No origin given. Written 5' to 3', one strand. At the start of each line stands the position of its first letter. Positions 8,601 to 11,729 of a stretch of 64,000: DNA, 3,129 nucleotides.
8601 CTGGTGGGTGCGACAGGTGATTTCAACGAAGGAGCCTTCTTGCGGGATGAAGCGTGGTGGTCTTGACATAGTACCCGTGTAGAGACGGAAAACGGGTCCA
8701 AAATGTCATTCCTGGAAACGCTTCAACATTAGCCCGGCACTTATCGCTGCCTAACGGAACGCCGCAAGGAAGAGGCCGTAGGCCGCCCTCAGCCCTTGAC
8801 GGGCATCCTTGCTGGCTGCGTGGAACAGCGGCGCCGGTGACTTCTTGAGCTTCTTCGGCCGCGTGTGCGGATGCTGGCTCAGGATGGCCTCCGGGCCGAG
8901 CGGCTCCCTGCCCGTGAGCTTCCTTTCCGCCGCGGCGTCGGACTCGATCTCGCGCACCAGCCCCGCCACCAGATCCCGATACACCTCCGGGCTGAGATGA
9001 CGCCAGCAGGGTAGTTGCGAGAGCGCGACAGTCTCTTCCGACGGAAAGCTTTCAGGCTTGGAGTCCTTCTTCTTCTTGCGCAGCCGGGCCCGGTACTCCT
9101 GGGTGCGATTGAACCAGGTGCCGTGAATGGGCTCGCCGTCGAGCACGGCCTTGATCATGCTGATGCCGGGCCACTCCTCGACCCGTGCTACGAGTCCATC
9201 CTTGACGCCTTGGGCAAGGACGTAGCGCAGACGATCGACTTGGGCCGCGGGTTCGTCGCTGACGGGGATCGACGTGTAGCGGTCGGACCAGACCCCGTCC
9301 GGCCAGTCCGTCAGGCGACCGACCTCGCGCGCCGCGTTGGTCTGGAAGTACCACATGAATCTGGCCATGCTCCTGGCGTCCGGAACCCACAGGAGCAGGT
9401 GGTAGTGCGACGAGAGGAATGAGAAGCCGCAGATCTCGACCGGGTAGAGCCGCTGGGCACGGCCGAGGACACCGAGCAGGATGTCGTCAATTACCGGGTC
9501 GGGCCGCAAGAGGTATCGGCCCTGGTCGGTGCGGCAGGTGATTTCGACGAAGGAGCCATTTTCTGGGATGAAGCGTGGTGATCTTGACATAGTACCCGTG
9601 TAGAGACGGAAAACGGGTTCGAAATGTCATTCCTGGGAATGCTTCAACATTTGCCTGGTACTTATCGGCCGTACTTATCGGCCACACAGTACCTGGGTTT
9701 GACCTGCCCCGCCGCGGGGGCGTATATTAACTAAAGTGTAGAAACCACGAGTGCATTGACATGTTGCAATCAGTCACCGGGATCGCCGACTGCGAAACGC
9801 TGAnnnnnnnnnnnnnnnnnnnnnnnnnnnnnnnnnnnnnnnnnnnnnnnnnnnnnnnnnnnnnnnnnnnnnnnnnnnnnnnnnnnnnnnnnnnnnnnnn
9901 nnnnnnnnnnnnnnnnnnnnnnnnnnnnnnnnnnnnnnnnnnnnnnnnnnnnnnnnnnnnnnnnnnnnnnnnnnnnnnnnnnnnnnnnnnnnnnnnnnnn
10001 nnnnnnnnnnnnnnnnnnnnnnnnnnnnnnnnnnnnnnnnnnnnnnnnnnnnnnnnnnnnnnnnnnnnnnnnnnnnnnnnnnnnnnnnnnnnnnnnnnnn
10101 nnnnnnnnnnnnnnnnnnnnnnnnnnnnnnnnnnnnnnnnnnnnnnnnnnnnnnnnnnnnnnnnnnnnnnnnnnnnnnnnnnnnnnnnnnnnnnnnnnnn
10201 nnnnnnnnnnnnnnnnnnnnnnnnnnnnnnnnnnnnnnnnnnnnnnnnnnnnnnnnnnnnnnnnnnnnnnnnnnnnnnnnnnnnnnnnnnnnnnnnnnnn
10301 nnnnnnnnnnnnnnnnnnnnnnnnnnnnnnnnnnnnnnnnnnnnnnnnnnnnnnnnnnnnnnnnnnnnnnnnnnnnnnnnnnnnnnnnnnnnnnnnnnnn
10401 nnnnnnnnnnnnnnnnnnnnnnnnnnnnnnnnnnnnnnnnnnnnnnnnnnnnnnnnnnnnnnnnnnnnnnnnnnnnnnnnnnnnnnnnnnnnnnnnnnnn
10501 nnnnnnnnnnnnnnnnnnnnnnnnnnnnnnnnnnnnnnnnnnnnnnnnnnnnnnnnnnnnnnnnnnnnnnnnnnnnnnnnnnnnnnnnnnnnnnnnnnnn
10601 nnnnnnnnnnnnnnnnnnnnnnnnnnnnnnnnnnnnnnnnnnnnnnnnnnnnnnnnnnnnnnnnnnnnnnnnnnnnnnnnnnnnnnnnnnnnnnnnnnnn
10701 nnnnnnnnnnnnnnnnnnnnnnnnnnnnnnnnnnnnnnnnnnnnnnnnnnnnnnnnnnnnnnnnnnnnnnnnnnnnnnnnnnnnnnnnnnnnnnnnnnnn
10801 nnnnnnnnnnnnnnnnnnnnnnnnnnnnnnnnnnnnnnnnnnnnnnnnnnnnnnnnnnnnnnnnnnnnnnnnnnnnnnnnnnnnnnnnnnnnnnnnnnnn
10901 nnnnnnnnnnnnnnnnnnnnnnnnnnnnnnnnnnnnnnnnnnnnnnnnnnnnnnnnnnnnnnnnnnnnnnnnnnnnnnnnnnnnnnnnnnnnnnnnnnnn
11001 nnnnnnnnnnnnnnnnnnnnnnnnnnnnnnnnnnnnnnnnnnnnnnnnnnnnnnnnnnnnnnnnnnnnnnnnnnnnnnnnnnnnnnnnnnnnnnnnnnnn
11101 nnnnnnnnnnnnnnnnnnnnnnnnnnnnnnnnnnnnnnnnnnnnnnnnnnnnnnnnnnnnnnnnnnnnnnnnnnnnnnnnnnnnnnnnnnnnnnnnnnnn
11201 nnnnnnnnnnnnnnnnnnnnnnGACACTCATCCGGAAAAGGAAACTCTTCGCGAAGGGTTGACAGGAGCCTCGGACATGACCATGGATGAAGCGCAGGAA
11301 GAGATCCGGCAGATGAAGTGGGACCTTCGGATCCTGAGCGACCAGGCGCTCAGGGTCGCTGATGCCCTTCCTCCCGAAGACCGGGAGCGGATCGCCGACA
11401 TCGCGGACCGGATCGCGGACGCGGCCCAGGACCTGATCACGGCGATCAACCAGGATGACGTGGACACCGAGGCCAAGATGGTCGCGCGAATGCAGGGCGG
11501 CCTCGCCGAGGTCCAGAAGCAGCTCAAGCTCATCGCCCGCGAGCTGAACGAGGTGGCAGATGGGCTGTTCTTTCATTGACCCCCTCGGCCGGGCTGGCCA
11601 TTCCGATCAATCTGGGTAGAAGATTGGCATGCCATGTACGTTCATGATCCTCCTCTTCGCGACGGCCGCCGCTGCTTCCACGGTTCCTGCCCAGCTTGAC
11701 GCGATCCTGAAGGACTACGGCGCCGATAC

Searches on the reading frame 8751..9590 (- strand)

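Call 7: search_protein_families(library=pfam, proteins=[window:8751-9590:-], max_evalue=0.01)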
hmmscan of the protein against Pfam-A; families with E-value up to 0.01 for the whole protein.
window:8751-9590:- (279 aa): 1 family
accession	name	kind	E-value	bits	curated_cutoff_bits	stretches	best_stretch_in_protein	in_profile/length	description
PF01797.21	Y1_Tnp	-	0.002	18.7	23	1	38-119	28-115/121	Transposase IS200 like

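Call 28: search_protein_families(library=padloc, proteins=[window:8751-9590:-], max_evalue=0.01)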
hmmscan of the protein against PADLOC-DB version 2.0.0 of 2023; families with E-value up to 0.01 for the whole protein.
window:8751-9590:- (279 aa): 0 families

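Call 29: search_protein_families(library=ncbifam, proteins=[window:8751-9590:-], max_evalue=0.001)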
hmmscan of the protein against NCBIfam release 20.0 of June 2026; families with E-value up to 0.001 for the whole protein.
window:8751-9590:- (279 aa): 1 family
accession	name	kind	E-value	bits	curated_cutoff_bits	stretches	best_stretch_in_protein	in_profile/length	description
NF047646.1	REP_Tyr_transpos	equivalog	2.6e-11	43.6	80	1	11-141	8-144/146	REP-associated tyrosine transposase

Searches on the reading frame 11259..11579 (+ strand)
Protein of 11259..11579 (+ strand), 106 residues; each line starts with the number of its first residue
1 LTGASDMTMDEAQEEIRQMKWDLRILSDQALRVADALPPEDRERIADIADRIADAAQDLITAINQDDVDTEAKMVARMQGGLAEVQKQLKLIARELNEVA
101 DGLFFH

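Call 7: search_protein_families(library=pfam, proteins=[window:11259-11579:+], max_evalue=0.01)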
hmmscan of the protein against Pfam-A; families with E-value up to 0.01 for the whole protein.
window:11259-11579:+ (106 aa): 0 families

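Call 28: search_protein_families(library=padloc, proteins=[window:11259-11579:+], max_evalue=0.01)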
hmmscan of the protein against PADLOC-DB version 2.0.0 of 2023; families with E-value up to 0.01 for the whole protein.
window:11259-11579:+ (106 aa): 2 families
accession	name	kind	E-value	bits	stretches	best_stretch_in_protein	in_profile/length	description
PDLC01093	C3a205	-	0.0019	15.6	1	13-75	91-147/330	Unknown function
PDLC04634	PDC-M40C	-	0.0045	14.6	1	45-97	177-229/344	-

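Call 29: search_protein_families(library=ncbifam, proteins=[window:11259-11579:+], max_evalue=0.001)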
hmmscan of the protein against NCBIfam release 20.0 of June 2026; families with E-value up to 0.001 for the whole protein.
window:11259-11579:+ (106 aa): 0 families

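Call 66: search_protein_families(library=pfam, proteins=[window:11259-11576:+], max_evalue=0.1)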
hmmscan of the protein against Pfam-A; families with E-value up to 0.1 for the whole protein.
window:11259-11576:+ (106 aa): 6 families
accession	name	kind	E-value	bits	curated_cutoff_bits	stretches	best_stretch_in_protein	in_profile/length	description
PF02185.22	HR1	-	0.011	16.1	33.1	1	51-99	14-59/67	Hr1 repeat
PF22905.2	Hydro_N_hd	-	0.012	16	27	0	71-103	77-109/195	Hydrolase N-terminal helical domain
PF19908.4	DUF6381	-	0.035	14.3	26.6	1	9-55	4-47/62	Family of unknown function (DUF6381)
PF17932.6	TetR_C_24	-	0.038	14.7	26.4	1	32-80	31-81/114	Tetracyclin repressor-like, C-terminal domain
PF04102.17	SlyX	-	0.049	14.7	30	0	62-101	13-52/67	SlyX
PF01997.21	Translin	-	0.071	13.5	25.9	0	41-98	2-67/205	Translin family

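Call 72: find_encoding_contigs(protein=window:11259-11579:+, flank=6000, max_places=6)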
Protein window:11259-11579:+ (106 aa): no gene with exactly this product is on record in the collection.
